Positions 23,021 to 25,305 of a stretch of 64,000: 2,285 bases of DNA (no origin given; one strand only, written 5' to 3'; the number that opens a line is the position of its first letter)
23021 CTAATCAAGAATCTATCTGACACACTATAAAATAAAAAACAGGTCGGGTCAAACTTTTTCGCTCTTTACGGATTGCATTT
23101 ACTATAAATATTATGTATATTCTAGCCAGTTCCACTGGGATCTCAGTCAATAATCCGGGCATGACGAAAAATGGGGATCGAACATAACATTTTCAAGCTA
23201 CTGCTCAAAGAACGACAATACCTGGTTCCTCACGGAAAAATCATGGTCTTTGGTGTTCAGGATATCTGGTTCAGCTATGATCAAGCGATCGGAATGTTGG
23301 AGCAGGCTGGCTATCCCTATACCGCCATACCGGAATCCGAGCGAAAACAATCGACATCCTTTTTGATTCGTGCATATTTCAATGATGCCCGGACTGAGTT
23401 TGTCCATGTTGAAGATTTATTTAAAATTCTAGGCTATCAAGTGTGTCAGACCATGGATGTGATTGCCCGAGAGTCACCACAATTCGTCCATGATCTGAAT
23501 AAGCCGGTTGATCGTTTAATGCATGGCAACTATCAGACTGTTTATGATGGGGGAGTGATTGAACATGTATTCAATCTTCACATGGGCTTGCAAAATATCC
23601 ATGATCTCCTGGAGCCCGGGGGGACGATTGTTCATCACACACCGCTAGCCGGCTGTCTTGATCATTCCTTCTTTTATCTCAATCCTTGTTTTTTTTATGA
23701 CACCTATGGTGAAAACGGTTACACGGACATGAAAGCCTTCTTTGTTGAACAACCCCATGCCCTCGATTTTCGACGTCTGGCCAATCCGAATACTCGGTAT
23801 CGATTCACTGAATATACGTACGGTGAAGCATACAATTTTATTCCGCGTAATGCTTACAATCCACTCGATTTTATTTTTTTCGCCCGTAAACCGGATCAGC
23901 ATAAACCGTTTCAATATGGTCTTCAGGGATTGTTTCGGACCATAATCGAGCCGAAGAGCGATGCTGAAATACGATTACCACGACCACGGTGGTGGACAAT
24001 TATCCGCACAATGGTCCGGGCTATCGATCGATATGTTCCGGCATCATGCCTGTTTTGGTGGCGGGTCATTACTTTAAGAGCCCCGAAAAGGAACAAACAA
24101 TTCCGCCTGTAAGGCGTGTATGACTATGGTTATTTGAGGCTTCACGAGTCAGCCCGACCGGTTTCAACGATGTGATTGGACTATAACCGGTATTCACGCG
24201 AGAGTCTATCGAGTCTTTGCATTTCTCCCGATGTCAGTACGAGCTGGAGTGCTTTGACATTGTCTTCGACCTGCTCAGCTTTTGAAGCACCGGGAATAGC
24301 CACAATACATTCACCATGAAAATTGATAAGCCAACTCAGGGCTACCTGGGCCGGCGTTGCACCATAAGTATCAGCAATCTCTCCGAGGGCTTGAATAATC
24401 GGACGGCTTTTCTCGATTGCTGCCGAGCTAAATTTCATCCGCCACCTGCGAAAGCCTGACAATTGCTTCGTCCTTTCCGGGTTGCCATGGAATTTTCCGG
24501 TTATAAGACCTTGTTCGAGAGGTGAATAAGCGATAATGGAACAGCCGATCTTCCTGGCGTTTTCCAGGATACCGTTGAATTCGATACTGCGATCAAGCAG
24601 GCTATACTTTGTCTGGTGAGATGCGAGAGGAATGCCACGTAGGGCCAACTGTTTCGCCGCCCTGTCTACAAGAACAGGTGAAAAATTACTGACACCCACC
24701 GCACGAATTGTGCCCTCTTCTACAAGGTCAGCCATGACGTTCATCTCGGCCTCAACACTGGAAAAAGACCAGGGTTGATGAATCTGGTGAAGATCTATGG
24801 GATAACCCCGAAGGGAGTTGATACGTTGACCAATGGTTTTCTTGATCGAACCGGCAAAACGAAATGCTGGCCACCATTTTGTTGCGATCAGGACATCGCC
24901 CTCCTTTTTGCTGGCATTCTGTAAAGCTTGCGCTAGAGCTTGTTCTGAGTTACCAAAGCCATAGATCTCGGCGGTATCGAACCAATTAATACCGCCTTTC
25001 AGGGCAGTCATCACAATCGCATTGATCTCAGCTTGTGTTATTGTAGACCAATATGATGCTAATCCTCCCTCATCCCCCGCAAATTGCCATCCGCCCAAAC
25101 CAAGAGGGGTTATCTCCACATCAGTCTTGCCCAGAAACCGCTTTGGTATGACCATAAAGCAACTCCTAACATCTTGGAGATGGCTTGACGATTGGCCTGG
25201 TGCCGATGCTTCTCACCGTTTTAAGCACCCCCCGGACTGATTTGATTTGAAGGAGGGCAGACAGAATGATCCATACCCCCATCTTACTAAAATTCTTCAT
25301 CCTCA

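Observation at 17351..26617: Orphan tailoring cluster with four radical SAM enzymes, an AsnB-like enzyme, an AKR and a methyltransferase-like ORF, but no recognisable substrate gene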

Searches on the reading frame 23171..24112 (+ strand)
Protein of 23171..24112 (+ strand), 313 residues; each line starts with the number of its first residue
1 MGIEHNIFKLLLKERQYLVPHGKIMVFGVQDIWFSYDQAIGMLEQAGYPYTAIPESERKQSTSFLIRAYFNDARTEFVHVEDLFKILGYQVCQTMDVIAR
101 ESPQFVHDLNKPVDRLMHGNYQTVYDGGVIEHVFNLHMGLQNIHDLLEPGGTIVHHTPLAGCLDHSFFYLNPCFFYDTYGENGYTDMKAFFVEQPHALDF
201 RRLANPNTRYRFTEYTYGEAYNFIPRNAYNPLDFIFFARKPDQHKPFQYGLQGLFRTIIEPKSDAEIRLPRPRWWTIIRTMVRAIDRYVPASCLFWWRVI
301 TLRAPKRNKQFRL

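Call 3: search_protein_families(library=pfam, proteins=[window:23171-24112:+])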
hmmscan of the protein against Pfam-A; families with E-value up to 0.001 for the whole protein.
window:23171-24112:+ (313 aa): 1 family
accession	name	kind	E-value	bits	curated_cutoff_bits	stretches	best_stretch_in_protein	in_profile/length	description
PF13489.12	Methyltransf_23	-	4.2e-05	23.8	27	1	118-165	79-126/164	Methyltransferase domain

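Call 4: search_protein_families(library=ncbifam, proteins=[window:23171-24112:+])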
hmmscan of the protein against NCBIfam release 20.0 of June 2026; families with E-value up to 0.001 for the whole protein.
window:23171-24112:+ (313 aa): 0 families

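Call 44: predict_structure(protein=window:23171-24112:+)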
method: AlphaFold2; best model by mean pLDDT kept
length: 313 residues; sequences in the alignment: 1
mean_pLDDT: 35.2   pTM: 0.25
mean pLDDT of the five models: 35.2, 31.4, 28.9, 27.6, 24.4
residues with pLDDT >= 90: 0; 70-90: 0; 50-70: 13; < 50: 300
segments of 3 or more residues with pLDDT < 50: 1-35, 45-49, 59-313
pLDDT, mean of each block of 10 residues (from residue 1): 28 29 27 47 47 49 32 28 31 29 31 29 28 34 36 33 27 41 39 41 39 44 37 31 34 36 35 42 39 33 37 33
secondary structure, 60 per line:
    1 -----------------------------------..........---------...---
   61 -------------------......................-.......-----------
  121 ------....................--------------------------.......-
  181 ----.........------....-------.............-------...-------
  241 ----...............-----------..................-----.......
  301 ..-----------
elements in order: H36-45 H80-101 H103-109 H127-146 E173-179 E185-193 H200-203 E211-216 H217-223 H245-259 H271-288 H294-302

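Call 47: search_protein_representatives(protein=window:23171-24112:+)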
Query: 313 residues. Proteins with E-value up to 0.001 (for the whole library): 4189; up to 1e-10: 1552; up to 1e-30: 13. The best 150 are listed.
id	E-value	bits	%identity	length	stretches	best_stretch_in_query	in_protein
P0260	2.3e-220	746.6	100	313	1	1-313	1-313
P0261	2.5e-70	253.5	42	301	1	1-308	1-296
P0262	4.2e-41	157.4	32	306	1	1-313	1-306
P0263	1.6e-34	135.8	32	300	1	14-255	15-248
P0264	1.0e-33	133.2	32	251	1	18-246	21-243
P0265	2.5e-33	131.9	33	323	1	1-243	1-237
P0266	4.2e-33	131.2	31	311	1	14-256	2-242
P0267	5.3e-33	130.8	34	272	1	22-209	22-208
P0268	4.0e-31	124.7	29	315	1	1-270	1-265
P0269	5.1e-31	124.3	35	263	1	12-192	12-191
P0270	5.3e-31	124.3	37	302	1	8-204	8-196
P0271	8.9e-31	123.5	33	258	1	1-198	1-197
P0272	1.0e-30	123.3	30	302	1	21-221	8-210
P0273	1.7e-30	122.6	39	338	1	1-198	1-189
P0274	3.4e-30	121.6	32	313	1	1-272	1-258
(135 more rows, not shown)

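Call 49: search_protein_families(library=pfam, alignment_id=A2, max_evalue=0.01)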
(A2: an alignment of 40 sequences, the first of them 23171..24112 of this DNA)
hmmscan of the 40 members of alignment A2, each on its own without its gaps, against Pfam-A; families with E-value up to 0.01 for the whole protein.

A. member 1, window:23171-24112:+ (313 aa): 2 families
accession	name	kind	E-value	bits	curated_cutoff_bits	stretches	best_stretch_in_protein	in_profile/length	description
PF13489.12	Methyltransf_23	-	4.2e-05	23.8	27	1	118-165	79-126/164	Methyltransferase domain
PF08242.18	Methyltransf_12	-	0.0068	17.5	30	0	112-153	64-98/98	Methyltransferase domain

B. families by the number of members that match (of 40 scanned): 6 families
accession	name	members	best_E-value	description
PF08242.18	Methyltransf_12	31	2.2e-07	Methyltransferase domain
PF13489.12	Methyltransf_23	24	1.9e-09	Methyltransferase domain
PF08241.18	Methyltransf_11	15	1.9e-05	Methyltransferase domain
PF13847.12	Methyltransf_31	15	1.9e-05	Methyltransferase domain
PF05401.17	NodS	1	0.0039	Nodulation protein S (NodS)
PF08003.17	Methyltransf_9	1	0.009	Protein of unknown function (DUF1698)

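Call 50: search_solved_structures(query=A2, max_evalue=0.1)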
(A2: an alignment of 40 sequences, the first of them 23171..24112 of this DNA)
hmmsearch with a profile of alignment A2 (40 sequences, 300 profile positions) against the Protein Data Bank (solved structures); distinct sequences matched with E-value up to 0.1: 8.
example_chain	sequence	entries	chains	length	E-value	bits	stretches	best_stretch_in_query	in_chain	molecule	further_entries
9un4_A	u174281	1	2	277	2.2e-06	30.6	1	105-154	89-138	Juvenile hormone acid O-methyltransferase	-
4kdr_A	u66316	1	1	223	0.026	17.2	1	116-154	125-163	3-demethylubiquinone-9 3-methyltransferase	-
5dpm_A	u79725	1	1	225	0.026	17.2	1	116-154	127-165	Ubiquinone biosynthesis O-methyltransferase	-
4kdc_A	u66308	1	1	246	0.033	16.9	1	116-153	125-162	3-demethylubiquinone-9 3-methyltransferase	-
7ebs_A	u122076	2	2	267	0.051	16.3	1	105-150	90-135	Juvenile hormone acid methyltransferase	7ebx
7ejb_A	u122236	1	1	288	0.055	16.2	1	105-150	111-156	Juvenile hormone acid methyltransferase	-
7ec0_A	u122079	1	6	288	0.055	16.2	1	105-150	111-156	Juvenile hormone acid methyltransferase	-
3cc8_A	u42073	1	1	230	0.091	15.4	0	118-161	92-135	Putative methyltransferase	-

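Call 57: predict_structure(alignment_id=A2)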
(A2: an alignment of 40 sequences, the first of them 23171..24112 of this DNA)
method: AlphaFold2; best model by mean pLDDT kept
length: 313 residues; sequences in the alignment: 40
mean_pLDDT: 88.7   pTM: 0.85
mean pLDDT of the five models: 88.7, 88.3, 87.6, 87.0, 86.0
residues with pLDDT >= 90: 204; 70-90: 72; 50-70: 32; < 50: 5
segments of 3 or more residues with pLDDT < 50: 266-270
pLDDT, mean of each block of 10 residues (from residue 1): 95 95 97 96 97 96 89 81 98 97 97 98 98 97 98 97 89 95 97 88 91 89 81 97 93 79 53 75 72 61 66 87
secondary structure, 60 per line:
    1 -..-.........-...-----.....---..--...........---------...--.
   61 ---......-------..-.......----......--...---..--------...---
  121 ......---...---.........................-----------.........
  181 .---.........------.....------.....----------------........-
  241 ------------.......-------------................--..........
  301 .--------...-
elements in order: H5-13 E23-27 H36-45 H64-69 H80-86 E91-96 E121-126 H136-146 E147-160 H172-181 E185-193 H200-204 E211-215 E232-239 H253-259 H273-288 H291-301 E310-312

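Call 61: fold_search(model_id=the predicted structure, library=pdb)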
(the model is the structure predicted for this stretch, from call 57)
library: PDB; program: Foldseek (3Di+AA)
matches with E <= 10: 1061; with E <= 0.001: 197
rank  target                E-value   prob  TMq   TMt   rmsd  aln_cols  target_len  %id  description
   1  7ebx                  6.4e-06  1.00  0.36  0.42  10.6       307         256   10  Crystal structure of juvenile hormone acid methyltransferase JHAMT in complex with S-adenosyl-L-homocysteine. (released 2021-09-29)
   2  1r8y_E                1.4e-05  0.99  0.27  0.29  15.1       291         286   14  Crystal Structure of Mouse Glycine N-Methyltransferase (Monoclinic Form) (released 2004-09-21)
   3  7veo_A                1.6e-05  1.00  0.33  0.39  11.1       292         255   11  Crystal structure of juvenile hormone acid methyltransferase silkworm JHAMT isoform3 complex with S-Adenosyl-L-homocys (released 2022-09-28)
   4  7ec0_A                1.9e-05  1.00  0.36  0.43  11.5       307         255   12  Crystal structure of juvenile hormone acid methyltransferase JHAMT in complex with S-Adenosyl homocysteine and methyl  (released 2021-09-29)
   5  4krh_A                1.9e-05  1.00  0.35  0.26   9.6       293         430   14  SeMet Haemonchus contortus Phosphoethanolamine N-methyltransferase 2 in complex with S-adenosyl-L-methionine (released 2013-09-25)
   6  4kri_B                1.9e-05  1.00  0.30  0.23  10.1       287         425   16  Haemonchus contortus Phospholethanolamine N-methyltransferase 2 in complex with phosphomonomethylethanolamine and S-ad (released 2013-09-25)
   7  5f8e_A                2.2e-05  1.00  0.28  0.26  11.3       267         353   14  Rv2258c-SAH (released 2016-06-29)
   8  7v2s_B                2.8e-05  1.00  0.29  0.34  11.8       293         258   11  Crystal structure of juvenile hormone acid methyltransferase JHAMT isoform3 from silkworm (released 2022-08-10)
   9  1r8y_A                2.8e-05  0.99  0.27  0.30  15.2       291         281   13  Crystal Structure of Mouse Glycine N-Methyltransferase (Monoclinic Form) (released 2004-09-21)
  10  1r8y_B                3.0e-05  0.99  0.27  0.30  14.3       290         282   13  Crystal Structure of Mouse Glycine N-Methyltransferase (Monoclinic Form) (released 2004-09-21)
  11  4kri_A                3.2e-05  1.00  0.35  0.26   9.6       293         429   14  Haemonchus contortus Phospholethanolamine N-methyltransferase 2 in complex with phosphomonomethylethanolamine and S-ad (released 2013-09-25)
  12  1r8y_C                3.6e-05  0.99  0.27  0.29  14.8       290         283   14  Crystal Structure of Mouse Glycine N-Methyltransferase (Monoclinic Form) (released 2004-09-21)
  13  1d2g_A                3.6e-05  0.99  0.26  0.28  16.1       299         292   13  CRYSTAL STRUCTURE OF R175K MUTANT GLYCINE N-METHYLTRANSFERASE FROM RAT LIVER (released 1999-10-25)
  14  4kri_C                4.1e-05  1.00  0.35  0.26   9.5       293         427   14  Haemonchus contortus Phospholethanolamine N-methyltransferase 2 in complex with phosphomonomethylethanolamine and S-ad (released 2013-09-25)
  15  5m58_A                4.3e-05  1.00  0.28  0.37  16.4       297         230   12  Crystal structure of CouO, a C-methyltransferase from Streptomyces rishiriensis (released 2017-02-15)
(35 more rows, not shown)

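Call 74: search_protein_families(library=padloc, proteins=[window:23171-24112:+], max_evalue=0.001)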
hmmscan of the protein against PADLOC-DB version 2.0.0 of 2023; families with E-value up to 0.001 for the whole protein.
window:23171-24112:+ (313 aa): 0 families

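Call 86: find_encoding_contigs(protein=P0261, flank=10000, max_places=3)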
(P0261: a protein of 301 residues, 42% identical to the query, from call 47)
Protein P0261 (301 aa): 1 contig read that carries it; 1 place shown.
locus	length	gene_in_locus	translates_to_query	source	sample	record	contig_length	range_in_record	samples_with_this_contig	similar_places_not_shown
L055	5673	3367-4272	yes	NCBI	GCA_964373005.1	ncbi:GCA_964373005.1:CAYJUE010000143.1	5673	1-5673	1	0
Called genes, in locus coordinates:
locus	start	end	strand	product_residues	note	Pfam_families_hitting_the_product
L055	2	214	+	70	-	?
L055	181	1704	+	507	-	PF01943:Polysacc_synt, PF13440:Polysacc_synt_3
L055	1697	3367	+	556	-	-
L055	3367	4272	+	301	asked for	-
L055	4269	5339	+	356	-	PF01370:Epimerase, PF04321:RmlD_sub_bind, PF16363:GDP_Man_Dehyd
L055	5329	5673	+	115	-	?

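Call 87: find_encoding_contigs(protein=P0262, flank=10000, max_places=3)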
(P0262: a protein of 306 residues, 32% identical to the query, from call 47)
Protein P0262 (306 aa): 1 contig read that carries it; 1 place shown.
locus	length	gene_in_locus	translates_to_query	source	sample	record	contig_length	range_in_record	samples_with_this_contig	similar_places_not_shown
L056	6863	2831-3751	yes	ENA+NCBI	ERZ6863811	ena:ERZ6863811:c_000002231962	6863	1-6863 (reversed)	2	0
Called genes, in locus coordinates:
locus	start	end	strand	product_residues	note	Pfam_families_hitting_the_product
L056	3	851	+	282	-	?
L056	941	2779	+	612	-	PF01590:GAF, PF13185:GAF_2, PF01590:GAF, PF13185:GAF_2, PF13492:GAF_3, PF07228:SpoIIE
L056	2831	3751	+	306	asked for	-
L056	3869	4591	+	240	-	PF04989:RMNT_CmcI, PF13578:Methyltransf_24 (weak)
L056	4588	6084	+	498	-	-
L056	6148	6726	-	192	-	PF22825:HpiC1-like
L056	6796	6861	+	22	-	?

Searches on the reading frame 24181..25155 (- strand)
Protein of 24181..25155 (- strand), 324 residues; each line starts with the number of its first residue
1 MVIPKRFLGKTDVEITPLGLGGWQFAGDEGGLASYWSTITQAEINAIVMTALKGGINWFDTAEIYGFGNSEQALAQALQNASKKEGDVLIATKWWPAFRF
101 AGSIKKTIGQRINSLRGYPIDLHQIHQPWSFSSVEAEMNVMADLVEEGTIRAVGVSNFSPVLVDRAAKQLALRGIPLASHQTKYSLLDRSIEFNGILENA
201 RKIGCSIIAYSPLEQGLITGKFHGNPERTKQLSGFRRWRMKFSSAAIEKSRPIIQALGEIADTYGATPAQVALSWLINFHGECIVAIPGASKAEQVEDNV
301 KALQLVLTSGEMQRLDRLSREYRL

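Call 3: search_protein_families(library=pfam, proteins=[window:24181-25155:-])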
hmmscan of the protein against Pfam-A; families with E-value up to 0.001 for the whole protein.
window:24181-25155:- (324 aa): 1 family
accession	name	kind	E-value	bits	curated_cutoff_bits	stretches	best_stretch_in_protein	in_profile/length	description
PF00248.27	Aldo_ket_red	-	5.1e-58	196.9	24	1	17-319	1-290/291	Aldo/keto reductase family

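Call 4: search_protein_families(library=ncbifam, proteins=[window:24181-25155:-])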
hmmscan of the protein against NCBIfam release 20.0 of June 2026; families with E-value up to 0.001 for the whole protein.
window:24181-25155:- (324 aa): 7 families
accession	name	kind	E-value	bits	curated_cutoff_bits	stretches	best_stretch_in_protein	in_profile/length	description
NF049922.1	MethglyxlRedYdjG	equivalog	2.5e-38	131.9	550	2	103-318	113-320/326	NADH-dependent methylglyoxal reductase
NF007388.0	PRK09912.1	subfamily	4e-30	104.9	448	1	6-317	16-330/346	L-glyceraldehyde 3-phosphate reductase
TIGR01293.1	Kv_beta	subfamily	4.5e-26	91.7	365.4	1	6-317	4-317/319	voltage-dependent potassium channel subunit beta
NF008377.0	PRK11172.1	equivalog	3.7e-22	78.8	327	2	43-213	17-181/267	2,5-didehydrogluconate reductase DkgB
NF007695.0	PRK10376.1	subfamily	2.7e-21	75.9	280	2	255-320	224-288/290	oxidoreductase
NF008598.0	PRK11565.1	equivalog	1.4e-18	66.9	425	2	36-168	23-150/275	2,5-didehydrogluconate reductase DkgA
NF007912.0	PRK10625.1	equivalog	5.5e-17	62.2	415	1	137-322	160-341/346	NADP(H)-dependent aldo-keto reductase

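Call 74: search_protein_families(library=padloc, proteins=[window:24181-25155:-], max_evalue=0.001)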
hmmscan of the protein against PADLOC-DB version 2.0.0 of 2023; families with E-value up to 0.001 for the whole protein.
window:24181-25155:- (324 aa): 0 families

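Call 76: search_solved_structures(query=window:24181-25155:-, max_evalue=1e-20)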
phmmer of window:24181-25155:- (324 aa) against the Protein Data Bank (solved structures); distinct sequences matched with E-value up to 1e-20: 32.
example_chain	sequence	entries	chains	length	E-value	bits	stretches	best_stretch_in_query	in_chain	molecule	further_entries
6kik_A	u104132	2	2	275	7.3e-37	130.7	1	7-221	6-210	Oxidoreductase, aldo/keto reductase family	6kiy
5dan_A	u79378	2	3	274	7.6e-37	130.6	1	7-221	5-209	2,5-diketo-D-gluconic acid reductase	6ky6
3uyi_A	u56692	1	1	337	1e-29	107.2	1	4-315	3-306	Perakine reductase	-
3n6q_A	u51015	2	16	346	1.5e-29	106.7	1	6-317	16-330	YghZ aldo-keto reductase | ALDO-KETO REDUCTASE AKR14A1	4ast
4aub_A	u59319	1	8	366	1.8e-29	106.4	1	6-317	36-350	ALDO-KETO REDUCTASE AKR14A1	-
3v0u_A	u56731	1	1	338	1.9e-29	106.3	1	4-315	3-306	Perakine reductase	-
3v0s_A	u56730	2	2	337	2.2e-29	106.1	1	4-315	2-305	Perakine reductase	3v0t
1pyf_A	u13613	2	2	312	3.6e-28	102.1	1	5-318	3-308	IolS protein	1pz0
4xk2_A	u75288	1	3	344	9.5e-27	97.4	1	5-319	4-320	Aldo/keto reductase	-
1pz1_A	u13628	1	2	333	4e-26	95.4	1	9-301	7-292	General stress protein 69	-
8jwk_A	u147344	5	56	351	4.3e-26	95.3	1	13-318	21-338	Aldo/keto reductase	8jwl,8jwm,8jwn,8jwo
8xr2_A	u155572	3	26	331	7.2e-26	94.6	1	14-318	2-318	Aldo/keto reductase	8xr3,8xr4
6hg6_A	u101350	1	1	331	4.1e-24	88.8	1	43-319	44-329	L-glyceraldehyde 3-phosphate reductase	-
3n2t_A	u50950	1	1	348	4.9e-24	88.5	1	47-316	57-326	Putative oxidoreductase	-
6ovq_A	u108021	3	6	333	1.1e-22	84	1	45-317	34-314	Putative Side chain reductase | MtmW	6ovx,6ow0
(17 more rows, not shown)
